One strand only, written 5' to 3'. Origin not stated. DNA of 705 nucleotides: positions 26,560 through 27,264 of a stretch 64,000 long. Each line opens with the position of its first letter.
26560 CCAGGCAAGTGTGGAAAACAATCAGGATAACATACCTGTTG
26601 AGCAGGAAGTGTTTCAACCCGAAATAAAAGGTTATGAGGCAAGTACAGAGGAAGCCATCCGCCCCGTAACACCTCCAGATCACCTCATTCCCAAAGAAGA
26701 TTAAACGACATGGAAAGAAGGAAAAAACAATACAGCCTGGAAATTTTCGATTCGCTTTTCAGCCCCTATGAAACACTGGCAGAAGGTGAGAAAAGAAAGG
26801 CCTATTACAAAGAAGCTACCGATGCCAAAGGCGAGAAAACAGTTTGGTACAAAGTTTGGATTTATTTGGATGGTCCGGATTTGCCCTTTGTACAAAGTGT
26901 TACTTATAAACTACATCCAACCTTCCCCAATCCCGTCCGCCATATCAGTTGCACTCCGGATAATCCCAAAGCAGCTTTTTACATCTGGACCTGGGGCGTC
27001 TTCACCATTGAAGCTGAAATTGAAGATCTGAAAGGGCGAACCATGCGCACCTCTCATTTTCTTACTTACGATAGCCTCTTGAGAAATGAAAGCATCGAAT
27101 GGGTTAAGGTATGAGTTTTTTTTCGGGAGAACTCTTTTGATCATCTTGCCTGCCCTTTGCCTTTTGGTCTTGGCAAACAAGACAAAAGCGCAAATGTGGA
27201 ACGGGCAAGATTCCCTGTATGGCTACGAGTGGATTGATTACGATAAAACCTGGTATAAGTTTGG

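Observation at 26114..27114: Promoter-driven 3TM + pYEATS-like two-gene module fused onto a PorU-like gene: candidate uncharacterised conflict/signalling system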

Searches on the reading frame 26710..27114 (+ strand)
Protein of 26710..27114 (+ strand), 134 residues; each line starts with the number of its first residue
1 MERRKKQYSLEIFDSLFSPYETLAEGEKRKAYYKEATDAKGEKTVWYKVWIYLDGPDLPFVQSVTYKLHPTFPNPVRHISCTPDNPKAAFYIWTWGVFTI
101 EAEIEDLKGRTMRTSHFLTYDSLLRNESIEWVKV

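Call 3: search_protein_families(library=pfam, proteins=[window:26710-27114:+], max_evalue=1)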
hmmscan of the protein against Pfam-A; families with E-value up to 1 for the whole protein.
window:26710-27114:+ (134 aa): 2 families
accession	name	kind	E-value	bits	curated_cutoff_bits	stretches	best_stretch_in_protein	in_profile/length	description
PF20305.4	pYEATS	-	2.2e-18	66.3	26.9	1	47-119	1-73/73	prokaryotic YEATS domain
PF03366.22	YEATS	-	2.1e-06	28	22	1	59-120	20-78/80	YEATS family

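Call 4: search_protein_families(library=ncbifam, proteins=[window:26710-27114:+], max_evalue=1)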
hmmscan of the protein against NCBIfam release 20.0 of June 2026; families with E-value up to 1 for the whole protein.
window:26710-27114:+ (134 aa): 0 families

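Call 13: find_homologous_proteins(query=window:26710-27114:+, max_evalue=0.001)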
Query window:26710-27114:+ (134 aa): 6 proteins with E <= 0.001 among 10 candidates.
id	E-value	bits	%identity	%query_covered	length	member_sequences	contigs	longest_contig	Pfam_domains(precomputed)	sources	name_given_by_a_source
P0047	9.0e-88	309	100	100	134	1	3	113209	PF03366.23,PF20305.5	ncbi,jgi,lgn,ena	-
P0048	4.3e-66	239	72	100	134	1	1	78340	PF03366.23,PF20305.5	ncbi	-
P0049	2.6e-59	217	67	100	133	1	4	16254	PF03366.23,PF20305.5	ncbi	-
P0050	1.0e-56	209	62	100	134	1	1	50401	PF03366.23,PF20305.5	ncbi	-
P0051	3.8e-56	207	61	100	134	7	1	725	PF03366.23,PF20305.5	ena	-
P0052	1.5e-23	101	43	94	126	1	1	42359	PF03366.23,PF20305.5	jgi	jgi:transcription initiation factor IIF auxiliary subunit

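Call 27: find_related_loci(query=A3, collection=genome_contigs, flank=6000)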
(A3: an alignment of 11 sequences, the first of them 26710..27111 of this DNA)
Query A3 (134 aa) in genome_contigs; peptide patterns used: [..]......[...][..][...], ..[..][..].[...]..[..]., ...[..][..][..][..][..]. (x = any residue, [..] = any of these).
68 stretches matched a pattern; 39 encode a relative of the query (tblastn E <= 1e-3); 39 distinct loci.
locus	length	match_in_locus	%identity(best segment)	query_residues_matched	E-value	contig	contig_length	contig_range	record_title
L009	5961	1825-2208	59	7-134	1e-56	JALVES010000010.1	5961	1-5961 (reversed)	MAG: Saprospiraceae bacterium isolate 134-614_metabat2_scaf2bin.122 134-614_scaffold_10867_c1, whole genome shotgun sequ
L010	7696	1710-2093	59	7-134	9e-56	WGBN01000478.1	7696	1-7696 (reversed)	MAG: Saprospiraceae bacterium isolate S144_25 k151_80270, whole genome shotgun sequence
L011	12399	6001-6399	43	2-131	2e-33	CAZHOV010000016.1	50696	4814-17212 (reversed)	MAG TPA_asm: uncultured Saprospiraceae bacterium isolate SRP141376_co5_439 genome assembly, contig: NODE_1496_length_506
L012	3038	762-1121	47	5-133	2e-32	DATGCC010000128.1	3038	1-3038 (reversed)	MAG TPA_asm: Rhodothermales bacterium isolate SMAG_U9638 k141_104147, whole genome shotgun sequence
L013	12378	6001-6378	44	4-133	5e-32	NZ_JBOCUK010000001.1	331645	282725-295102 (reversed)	Tenacibaculum sp. TC6 scaffold1, whole genome shotgun sequence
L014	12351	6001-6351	45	9-133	1e-31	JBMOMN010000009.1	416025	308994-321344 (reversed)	MAG: Chloroflexota bacterium isolate Betzabe_MAG051 MAG051_9, whole genome shotgun sequence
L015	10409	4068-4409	45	9-130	2e-31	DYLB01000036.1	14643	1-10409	MAG TPA_asm: Anaerolinea thermophila isolate SulCav_AS07-7_4_61_42 SulCav_AS07_7_4093_length_14643_cov_19_775295, whole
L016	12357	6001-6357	43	6-134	3e-31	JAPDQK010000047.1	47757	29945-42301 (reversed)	MAG: Candidatus Zhuqueibacter pondensis isolate JZ4_201709_bins_45 JZ-4_201709_bins_45_scaffold_47, whole genome shotgun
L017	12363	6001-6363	44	6-129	3e-30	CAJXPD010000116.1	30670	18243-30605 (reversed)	MAG TPA_asm: uncultured Lewinella sp. isolate SRR3880209_bin.3_MetaBAT_v2.12.1_MAG genome assembly, contig: NODE_211_len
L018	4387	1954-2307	40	8-127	4e-30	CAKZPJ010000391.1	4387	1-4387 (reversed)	MAG TPA_asm: uncultured Flammeovirgaceae bacterium isolate SRR4030105_bin.102_CONCOCT_v1.1_MAG genome assembly, contig:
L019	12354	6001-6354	40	8-127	3e-30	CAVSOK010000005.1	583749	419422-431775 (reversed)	MAG: uncultured Cytophagales bacterium isolate MFD03250.bin.2.36 genome assembly, contig: contig_13271, whole genome sho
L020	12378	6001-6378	39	1-133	2e-29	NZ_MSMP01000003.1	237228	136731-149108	Tenacibaculum agarivorans strain HZ1 contig3, whole genome shotgun sequence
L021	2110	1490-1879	42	6-130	7e-28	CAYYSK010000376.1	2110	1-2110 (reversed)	MAG TPA_asm: uncultured Flavobacteriaceae bacterium isolate SRP065251_co1_41 genome assembly, contig: NODE_37611_length_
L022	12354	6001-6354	39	10-131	1e-27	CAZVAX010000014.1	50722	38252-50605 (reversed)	MAG TPA_asm: uncultured Anaerolineaceae bacterium isolate binchicken_co274_319 genome assembly, contig: NODE_1756_length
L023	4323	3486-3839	37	5-132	2e-27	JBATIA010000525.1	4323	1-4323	MAG: Ignavibacteriaceae bacterium isolate MFD10217_ilm_asm_bin5 k127_220541, whole genome shotgun sequence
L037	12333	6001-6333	40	1-120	9e-24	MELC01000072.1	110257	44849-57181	MAG: Acidobacteria bacterium RIFCSPLOWO2_12_FULL_66_21 rifcsplowo2_12_scaffold_544, whole genome shotgun sequence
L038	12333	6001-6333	42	3-122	6e-23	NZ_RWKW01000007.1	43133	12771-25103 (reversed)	Aquibium carbonis strain B2.3 NODE_7_length_43071, whole genome shotgun sequence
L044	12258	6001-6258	40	15-104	2e-13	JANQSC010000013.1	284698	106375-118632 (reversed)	MAG: Opitutaceae bacterium isolate IP29b_bin.87 k99_2257272, whole genome shotgun sequence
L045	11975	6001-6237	33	41-121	4e-10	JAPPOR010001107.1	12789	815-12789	MAG: Myxococcales bacterium isolate SB9154_S3_bin_3 NODE_645_length_12789_cov_17.8393, whole genome shotgun sequence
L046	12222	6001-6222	43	47-120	6e-18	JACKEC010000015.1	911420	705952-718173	MAG: Sandaracinaceae bacterium isolate HK-STAS-MYXO-23 HK-STAS-MYXO-23_15, whole genome shotgun sequence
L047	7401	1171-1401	29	46-121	2e-6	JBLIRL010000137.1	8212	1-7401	MAG: Thermoplasmatota archaeon isolate MF1_201704_bin_1099 MF1_201704_bin_1099_scaffold_137, whole genome shotgun sequen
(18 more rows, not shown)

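Call 38: search_protein_families(library=pfam, proteins=[L044:5341-5991:+, L045:5195-5899:+, L047:617-1087:+, L014:5428-5961:+, L037:5461-5961:+, L046:5342-5893:+, L038:5322-5876:+, L044:5998-6348:+, L045:5899-6276:+, L047:1087-1407:+], max_evalue=1)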
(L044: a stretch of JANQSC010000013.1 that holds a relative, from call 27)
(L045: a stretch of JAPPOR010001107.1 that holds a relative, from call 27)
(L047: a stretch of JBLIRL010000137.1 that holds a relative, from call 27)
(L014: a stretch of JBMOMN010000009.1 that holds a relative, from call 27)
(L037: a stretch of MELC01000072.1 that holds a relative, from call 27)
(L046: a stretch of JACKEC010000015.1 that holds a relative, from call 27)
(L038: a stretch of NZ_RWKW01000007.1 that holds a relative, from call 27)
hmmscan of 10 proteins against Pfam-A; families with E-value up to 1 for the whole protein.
L044:5341-5991:+ (217 aa): 1 family
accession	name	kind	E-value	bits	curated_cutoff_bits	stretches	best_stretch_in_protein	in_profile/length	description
PF17260.7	DUF5326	-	0.094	13.4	27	1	46-95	14-62/70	Family of unknown function (DUF5326)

L045:5195-5899:+ (235 aa): 0 families

L047:617-1087:+ (157 aa): 3 families
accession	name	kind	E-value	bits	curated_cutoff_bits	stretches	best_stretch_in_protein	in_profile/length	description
PF23933.1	DUF7269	-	0.028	14.9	29.1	1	44-121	4-81/162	Family of unknown function (DUF7269)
PF20990.2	DUF2207_C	-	0.19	11.9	33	1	31-92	136-198/247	Predicted membrane protein (DUF2207) C-terminal domain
PF00335.26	Tetraspanin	-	0.21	11.7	32.1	1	30-104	48-119/225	Tetraspanin family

L014:5428-5961:+ (178 aa): 2 families
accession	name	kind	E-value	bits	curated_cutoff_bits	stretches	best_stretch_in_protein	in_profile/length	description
PF07895.16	DUF1673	-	0.0062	16.9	30.4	1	4-118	68-175/204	Protein of unknown function (DUF1673)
PF04277.18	OAD_gamma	-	0.62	11.2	27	0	14-46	10-42/76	Oxaloacetate decarboxylase, gamma chain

L037:5461-5961:+ (167 aa): 6 families
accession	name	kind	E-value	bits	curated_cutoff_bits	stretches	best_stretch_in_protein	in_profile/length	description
PF23933.1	DUF7269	-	0.0094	16.5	29.1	1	78-151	3-70/162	Family of unknown function (DUF7269)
PF04893.22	Yip1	-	0.018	15.3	28.6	1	61-125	10-76/173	Yip1 domain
PF13488.11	Gly-zipper_Omp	-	0.051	13.9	25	1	107-126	25-44/46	Glycine zipper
PF10247.14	Romo1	-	0.089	13.6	27.6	1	110-138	10-38/66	Reactive mitochondrial oxygen species modulator 1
PF07332.16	Phage_holin_3_6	-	0.23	11.9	28.4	0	73-121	46-90/116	Putative Actinobacterial Holin-X, holin superfamily III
PF06645.18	SPC12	-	0.25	11.9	23.6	1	97-126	4-33/71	Microsomal signal peptidase 12 kDa subunit (SPC12)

L046:5342-5893:+ (184 aa): 4 families
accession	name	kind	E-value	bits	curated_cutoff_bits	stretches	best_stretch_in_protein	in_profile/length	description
PF12270.13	Cyt_c_ox_IV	-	0.061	13.8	26.9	1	79-141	10-66/132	Cytochrome c oxidase subunit IV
PF07332.16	Phage_holin_3_6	-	0.19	12.2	28.4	0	19-49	72-102/116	Putative Actinobacterial Holin-X, holin superfamily III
PF04893.22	Yip1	-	0.34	11.2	28.6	1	73-125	25-75/173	Yip1 domain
PF04277.18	OAD_gamma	-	0.4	11.8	27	1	15-51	6-43/76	Oxaloacetate decarboxylase, gamma chain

L038:5322-5876:+ (185 aa): 1 family
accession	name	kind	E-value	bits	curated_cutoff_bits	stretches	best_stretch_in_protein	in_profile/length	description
PF04956.18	TrbC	-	0.0071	17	27.9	1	75-124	11-57/98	TrbC/VIRB2 pilin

L044:5998-6348:+ (117 aa): 2 families
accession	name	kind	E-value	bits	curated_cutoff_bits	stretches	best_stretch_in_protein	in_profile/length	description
PF20305.4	pYEATS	-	1.2e-21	76.8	26.9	1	30-102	1-72/73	prokaryotic YEATS domain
PF03366.22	YEATS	-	2.8e-08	34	22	1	42-104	18-78/80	YEATS family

L045:5899-6276:+ (126 aa): 3 families
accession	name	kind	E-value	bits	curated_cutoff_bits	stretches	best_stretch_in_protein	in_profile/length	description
PF20305.4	pYEATS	-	6.3e-21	74.5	26.9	1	39-110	1-72/73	prokaryotic YEATS domain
PF03366.22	YEATS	-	2.9e-08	34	22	1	41-102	8-65/80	YEATS family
PF23343.2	REP_ORF2-G2P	-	0.094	13.4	27.8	1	31-94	45-83/99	Replication-associated protein ORF2/G2P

L047:1087-1407:+ (107 aa): 2 families
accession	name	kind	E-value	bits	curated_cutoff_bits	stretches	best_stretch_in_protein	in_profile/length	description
PF20305.4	pYEATS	-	3e-22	78.7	26.9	1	30-101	1-71/73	prokaryotic YEATS domain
PF03366.22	YEATS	-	5e-10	39.6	22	1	35-93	9-66/80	YEATS family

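Call 40: search_solved_structures(query=A4, max_evalue=1, show_alignments=3)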
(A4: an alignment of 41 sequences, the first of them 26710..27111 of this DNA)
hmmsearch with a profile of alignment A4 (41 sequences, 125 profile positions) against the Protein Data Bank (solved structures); distinct sequences matched with E-value up to 1: 48.
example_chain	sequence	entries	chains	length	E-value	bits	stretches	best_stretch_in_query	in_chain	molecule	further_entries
3fk3_A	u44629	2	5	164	3e-07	33.4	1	40-103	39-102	Protein AF-9 homolog | Yaf9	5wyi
5wyi_A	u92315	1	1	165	3e-07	33.4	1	40-103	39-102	Yaf9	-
6axj_A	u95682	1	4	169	3.2e-07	33.3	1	40-103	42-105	Protein AF-9 homolog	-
3rls_A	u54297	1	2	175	3.4e-07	33.3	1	40-103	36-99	Protein AF-9 homolog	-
6lsd_A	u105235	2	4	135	6e-07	32.4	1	23-112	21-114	YEATS domain-containing protein 2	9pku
5iql_A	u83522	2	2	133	6.3e-07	32.4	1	23-112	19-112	YEATS domain-containing protein 2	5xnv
7eie_A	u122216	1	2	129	6.4e-07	32.4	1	24-112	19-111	YEATS domain-containing protein 2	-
2l7e_A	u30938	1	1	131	1.5e-05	28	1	44-113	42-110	Transcription initiation factor TFIID subunit 14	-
7f4a_A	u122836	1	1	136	1.7e-05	27.8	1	44-113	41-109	Transcription initiation factor TFIID subunit 14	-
3qrl_A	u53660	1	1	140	1.7e-05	27.7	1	44-113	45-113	Transcription initiation factor TFIID subunit 14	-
5d7e_A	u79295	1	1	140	1.8e-05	27.7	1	44-113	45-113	Transcription initiation factor TFIID subunit 14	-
5iok_A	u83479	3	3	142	1.8e-05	27.7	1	44-113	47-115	Transcription initiation factor TFIID subunit 14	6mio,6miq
8jg4_A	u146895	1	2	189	3e-05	27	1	31-99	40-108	Transcription initiation factor TFIID subunit 14b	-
5sva_n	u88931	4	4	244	5.2e-05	26.2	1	44-113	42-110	Transcription initiation factor TFIID subunit 14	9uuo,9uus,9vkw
7f5m_A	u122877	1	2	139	0.00012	25.1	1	51-114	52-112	Something about silencing protein 5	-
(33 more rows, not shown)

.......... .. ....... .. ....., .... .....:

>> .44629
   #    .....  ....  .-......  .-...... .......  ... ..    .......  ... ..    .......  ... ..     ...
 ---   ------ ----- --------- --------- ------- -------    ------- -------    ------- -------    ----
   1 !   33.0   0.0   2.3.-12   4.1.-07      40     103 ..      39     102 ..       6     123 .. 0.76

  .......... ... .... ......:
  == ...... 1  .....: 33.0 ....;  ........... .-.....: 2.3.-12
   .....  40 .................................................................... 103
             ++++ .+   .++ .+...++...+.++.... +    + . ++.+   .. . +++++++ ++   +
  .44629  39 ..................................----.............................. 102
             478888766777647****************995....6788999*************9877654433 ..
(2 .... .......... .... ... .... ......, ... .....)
